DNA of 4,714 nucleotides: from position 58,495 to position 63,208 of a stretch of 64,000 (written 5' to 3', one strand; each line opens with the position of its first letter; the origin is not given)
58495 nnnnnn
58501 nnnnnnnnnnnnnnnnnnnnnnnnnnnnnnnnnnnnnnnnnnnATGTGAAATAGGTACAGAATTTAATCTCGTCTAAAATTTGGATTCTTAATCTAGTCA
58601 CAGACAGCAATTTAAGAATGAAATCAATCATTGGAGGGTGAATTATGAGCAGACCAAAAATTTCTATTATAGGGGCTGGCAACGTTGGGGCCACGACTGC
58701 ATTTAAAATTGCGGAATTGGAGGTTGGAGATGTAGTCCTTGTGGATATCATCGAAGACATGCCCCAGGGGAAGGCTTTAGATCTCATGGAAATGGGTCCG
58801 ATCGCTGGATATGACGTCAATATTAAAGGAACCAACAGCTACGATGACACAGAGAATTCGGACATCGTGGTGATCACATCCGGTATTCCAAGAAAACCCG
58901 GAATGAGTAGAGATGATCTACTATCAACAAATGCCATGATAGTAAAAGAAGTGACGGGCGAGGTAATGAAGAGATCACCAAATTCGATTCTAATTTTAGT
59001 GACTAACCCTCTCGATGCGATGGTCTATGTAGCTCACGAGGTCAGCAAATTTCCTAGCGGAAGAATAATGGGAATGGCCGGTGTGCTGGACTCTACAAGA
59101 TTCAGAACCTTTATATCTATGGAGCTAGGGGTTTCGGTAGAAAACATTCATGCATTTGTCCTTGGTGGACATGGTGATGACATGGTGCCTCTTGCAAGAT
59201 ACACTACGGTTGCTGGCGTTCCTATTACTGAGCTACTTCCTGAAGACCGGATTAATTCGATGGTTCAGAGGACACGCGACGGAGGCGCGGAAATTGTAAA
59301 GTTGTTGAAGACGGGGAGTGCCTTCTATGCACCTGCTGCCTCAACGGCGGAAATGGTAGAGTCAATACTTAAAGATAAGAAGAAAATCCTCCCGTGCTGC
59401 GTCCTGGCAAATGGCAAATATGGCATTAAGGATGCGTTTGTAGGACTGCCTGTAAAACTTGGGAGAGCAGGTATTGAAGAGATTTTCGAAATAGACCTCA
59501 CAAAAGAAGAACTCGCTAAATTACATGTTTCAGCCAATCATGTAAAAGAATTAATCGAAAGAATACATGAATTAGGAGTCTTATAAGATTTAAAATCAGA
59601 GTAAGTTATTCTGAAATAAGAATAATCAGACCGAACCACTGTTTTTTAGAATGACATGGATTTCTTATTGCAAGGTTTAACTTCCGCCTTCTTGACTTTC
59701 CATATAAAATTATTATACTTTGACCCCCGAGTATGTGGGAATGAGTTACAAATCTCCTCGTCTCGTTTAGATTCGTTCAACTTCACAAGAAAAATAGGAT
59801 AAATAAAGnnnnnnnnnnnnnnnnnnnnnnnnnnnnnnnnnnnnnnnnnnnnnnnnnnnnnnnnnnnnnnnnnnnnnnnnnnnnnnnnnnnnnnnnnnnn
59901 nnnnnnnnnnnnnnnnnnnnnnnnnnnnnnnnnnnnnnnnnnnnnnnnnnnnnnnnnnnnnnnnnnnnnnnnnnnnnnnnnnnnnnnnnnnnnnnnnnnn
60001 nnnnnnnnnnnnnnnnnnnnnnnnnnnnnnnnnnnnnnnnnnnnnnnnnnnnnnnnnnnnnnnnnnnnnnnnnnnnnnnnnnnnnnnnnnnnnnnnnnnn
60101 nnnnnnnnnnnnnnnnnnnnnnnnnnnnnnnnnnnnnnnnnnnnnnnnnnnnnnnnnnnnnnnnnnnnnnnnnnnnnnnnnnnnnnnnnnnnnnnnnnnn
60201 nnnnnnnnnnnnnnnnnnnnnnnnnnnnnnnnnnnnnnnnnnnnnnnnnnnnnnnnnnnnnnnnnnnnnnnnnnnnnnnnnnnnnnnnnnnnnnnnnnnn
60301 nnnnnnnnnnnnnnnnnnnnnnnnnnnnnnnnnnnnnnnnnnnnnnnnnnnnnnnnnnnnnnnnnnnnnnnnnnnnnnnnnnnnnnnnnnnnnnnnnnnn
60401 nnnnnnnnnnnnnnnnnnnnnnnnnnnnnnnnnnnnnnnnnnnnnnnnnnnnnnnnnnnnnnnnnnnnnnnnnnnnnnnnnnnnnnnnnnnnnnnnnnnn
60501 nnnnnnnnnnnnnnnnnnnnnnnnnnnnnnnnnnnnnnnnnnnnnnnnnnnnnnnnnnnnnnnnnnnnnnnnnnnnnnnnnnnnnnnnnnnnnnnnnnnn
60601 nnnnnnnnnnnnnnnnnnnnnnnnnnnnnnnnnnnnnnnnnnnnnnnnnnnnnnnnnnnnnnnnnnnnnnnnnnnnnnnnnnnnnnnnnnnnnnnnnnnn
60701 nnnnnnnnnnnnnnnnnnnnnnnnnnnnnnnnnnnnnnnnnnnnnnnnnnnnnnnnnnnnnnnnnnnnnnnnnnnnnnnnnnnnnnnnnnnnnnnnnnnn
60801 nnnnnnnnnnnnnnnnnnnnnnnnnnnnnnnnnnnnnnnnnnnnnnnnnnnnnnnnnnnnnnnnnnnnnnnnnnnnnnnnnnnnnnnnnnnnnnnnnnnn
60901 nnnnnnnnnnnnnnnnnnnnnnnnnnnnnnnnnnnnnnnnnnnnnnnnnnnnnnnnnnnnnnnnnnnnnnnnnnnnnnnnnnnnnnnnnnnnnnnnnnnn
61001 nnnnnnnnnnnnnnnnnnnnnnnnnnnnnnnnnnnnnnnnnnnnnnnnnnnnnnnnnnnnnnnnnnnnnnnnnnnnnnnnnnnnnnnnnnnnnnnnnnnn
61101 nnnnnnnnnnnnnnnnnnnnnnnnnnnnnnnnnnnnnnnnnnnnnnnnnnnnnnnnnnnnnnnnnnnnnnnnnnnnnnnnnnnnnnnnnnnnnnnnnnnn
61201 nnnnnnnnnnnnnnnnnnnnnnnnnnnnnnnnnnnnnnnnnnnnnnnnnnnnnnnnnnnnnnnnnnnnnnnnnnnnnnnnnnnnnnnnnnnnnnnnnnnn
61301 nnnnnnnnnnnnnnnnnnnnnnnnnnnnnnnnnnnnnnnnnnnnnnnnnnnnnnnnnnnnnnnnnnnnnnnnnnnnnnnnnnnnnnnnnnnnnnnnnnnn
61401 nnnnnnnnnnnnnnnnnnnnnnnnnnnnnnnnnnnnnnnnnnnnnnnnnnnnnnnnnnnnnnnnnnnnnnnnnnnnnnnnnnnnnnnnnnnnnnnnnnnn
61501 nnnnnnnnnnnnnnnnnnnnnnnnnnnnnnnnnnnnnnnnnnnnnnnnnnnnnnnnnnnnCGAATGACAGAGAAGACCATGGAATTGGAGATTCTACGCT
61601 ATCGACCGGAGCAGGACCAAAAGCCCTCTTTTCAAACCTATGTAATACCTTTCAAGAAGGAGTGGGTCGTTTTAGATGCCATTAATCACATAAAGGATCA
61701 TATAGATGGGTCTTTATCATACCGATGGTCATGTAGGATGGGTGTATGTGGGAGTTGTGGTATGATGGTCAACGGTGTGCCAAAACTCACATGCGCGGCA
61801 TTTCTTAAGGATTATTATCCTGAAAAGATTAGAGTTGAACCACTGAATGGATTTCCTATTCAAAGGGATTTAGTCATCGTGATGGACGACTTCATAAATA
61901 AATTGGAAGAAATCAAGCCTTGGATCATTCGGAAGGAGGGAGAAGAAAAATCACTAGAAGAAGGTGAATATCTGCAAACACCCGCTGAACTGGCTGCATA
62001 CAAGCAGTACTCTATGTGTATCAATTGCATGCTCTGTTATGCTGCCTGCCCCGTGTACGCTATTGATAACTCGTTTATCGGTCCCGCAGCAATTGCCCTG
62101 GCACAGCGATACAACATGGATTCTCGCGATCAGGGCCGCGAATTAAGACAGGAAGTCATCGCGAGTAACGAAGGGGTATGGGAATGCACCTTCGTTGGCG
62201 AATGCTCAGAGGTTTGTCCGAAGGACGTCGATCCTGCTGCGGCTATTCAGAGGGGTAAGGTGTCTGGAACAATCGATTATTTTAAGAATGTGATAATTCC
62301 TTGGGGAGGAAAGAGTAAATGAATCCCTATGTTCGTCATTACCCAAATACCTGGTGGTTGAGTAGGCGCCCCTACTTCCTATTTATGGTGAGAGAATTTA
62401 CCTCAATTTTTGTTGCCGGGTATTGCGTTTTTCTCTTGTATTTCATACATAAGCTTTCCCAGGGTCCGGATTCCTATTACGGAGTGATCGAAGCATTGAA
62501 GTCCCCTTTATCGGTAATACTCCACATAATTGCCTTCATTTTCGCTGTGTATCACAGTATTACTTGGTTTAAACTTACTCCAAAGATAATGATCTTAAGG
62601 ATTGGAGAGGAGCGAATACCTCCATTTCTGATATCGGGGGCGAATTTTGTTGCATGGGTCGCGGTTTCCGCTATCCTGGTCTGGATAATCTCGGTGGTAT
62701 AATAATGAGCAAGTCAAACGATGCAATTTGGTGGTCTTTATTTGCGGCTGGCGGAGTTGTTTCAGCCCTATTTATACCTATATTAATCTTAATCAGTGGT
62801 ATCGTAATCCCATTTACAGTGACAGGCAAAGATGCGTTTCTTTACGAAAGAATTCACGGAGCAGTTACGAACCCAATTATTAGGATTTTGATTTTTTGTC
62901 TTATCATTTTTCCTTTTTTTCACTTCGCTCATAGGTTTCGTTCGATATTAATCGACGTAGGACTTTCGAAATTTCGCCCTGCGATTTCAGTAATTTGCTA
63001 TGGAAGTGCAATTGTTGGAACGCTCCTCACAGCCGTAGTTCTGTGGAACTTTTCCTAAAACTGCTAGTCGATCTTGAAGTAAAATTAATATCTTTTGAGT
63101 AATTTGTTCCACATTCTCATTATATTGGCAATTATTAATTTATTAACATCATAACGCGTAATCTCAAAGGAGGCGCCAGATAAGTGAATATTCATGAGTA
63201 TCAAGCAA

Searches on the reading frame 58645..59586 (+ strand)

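Call 12: search_protein_families(library=pfam, proteins=[window:58645-59586:+], max_evalue=0.001)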
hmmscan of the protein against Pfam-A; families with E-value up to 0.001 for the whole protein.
window:58645-59586:+ (313 aa): 3 families
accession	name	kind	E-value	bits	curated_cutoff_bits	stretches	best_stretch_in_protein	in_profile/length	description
PF00056.29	Ldh_1_N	-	9.5e-41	139.6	27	1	5-143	2-141/141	lactate/malate dehydrogenase, NAD binding domain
PF02866.23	Ldh_1_C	-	1.1e-31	110.7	22.6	1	148-308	3-171/174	lactate/malate dehydrogenase, alpha/beta C-terminal domain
PF03721.20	UDPG_MGDP_dh_N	-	3.3e-05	24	27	1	5-96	2-101/187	UDP-glucose/GDP-mannose dehydrogenase family, NAD binding domain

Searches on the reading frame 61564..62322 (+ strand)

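Call 86: search_protein_families(library=pfam, proteins=[window:61564-62322:+], max_evalue=0.001)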
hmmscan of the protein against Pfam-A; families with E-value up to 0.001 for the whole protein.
window:61564-62322:+ (252 aa): 10 families
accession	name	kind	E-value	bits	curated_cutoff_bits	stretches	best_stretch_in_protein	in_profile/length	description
PF13085.11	Fer2_3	-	4.8e-34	117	27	1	8-111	2-106/107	2Fe-2S iron-sulfur cluster binding domain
PF13183.11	Fer4_8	-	2.5e-12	47.6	27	1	150-222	3-68/68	4Fe-4S dicluster domain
PF13237.11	Fer4_10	-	3.8e-11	43.2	25.5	1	146-219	3-53/53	4Fe-4S dicluster domain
PF13534.11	Fer4_17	-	5.2e-08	33.8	22.2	1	152-223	2-61/61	4Fe-4S dicluster domain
PF13484.11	Fer4_16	-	1.9e-07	32.2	30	1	152-220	2-65/66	4Fe-4S double cluster binding domain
PF12838.12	Fer4_7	-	4.2e-07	30.8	27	1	152-222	2-52/52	4Fe-4S dicluster domain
PF13187.11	Fer4_9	-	8.9e-07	29.3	27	1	151-221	1-50/52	4Fe-4S dicluster domain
PF00037.32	Fer4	-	8.6e-06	25.8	21.1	1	148-167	4-23/24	4Fe-4S binding domain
PF13746.11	Fer4_18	-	1.9e-05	25.3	27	0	188-230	41-83/114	4Fe-4S dicluster domain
PF12837.12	Fer4_6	-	0.00019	21.7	25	1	149-167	6-24/24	4Fe-4S binding domain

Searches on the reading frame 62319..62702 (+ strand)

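Call 86: search_protein_families(library=pfam, proteins=[window:62319-62702:+], max_evalue=0.001)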
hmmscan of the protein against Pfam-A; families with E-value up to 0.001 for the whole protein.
window:62319-62702:+ (127 aa): 1 family
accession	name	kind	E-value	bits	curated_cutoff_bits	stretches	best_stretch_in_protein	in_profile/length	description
PF02300.22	Fumarate_red_C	-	7.5e-38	129.9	24.2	1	2-124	4-126/127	Fumarate reductase subunit C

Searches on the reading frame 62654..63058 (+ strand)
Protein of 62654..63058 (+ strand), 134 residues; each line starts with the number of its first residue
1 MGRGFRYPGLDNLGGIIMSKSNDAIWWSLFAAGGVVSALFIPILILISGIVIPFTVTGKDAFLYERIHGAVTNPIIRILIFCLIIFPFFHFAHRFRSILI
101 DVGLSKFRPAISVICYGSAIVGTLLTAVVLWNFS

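Call 86: search_protein_families(library=pfam, proteins=[window:62654-63058:+], max_evalue=0.001)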
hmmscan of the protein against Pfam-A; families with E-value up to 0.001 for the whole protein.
window:62654-63058:+ (134 aa): 2 families
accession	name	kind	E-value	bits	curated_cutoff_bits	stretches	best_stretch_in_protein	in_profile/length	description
PF02313.22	Fumarate_red_D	-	9.4e-29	100.4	25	1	18-130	2-113/114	Fumarate reductase subunit D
PF01127.27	Sdh_cyt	-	1.3e-06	28.9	25.8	1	20-110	16-103/122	Succinate dehydrogenase/Fumarate reductase transmembrane subunit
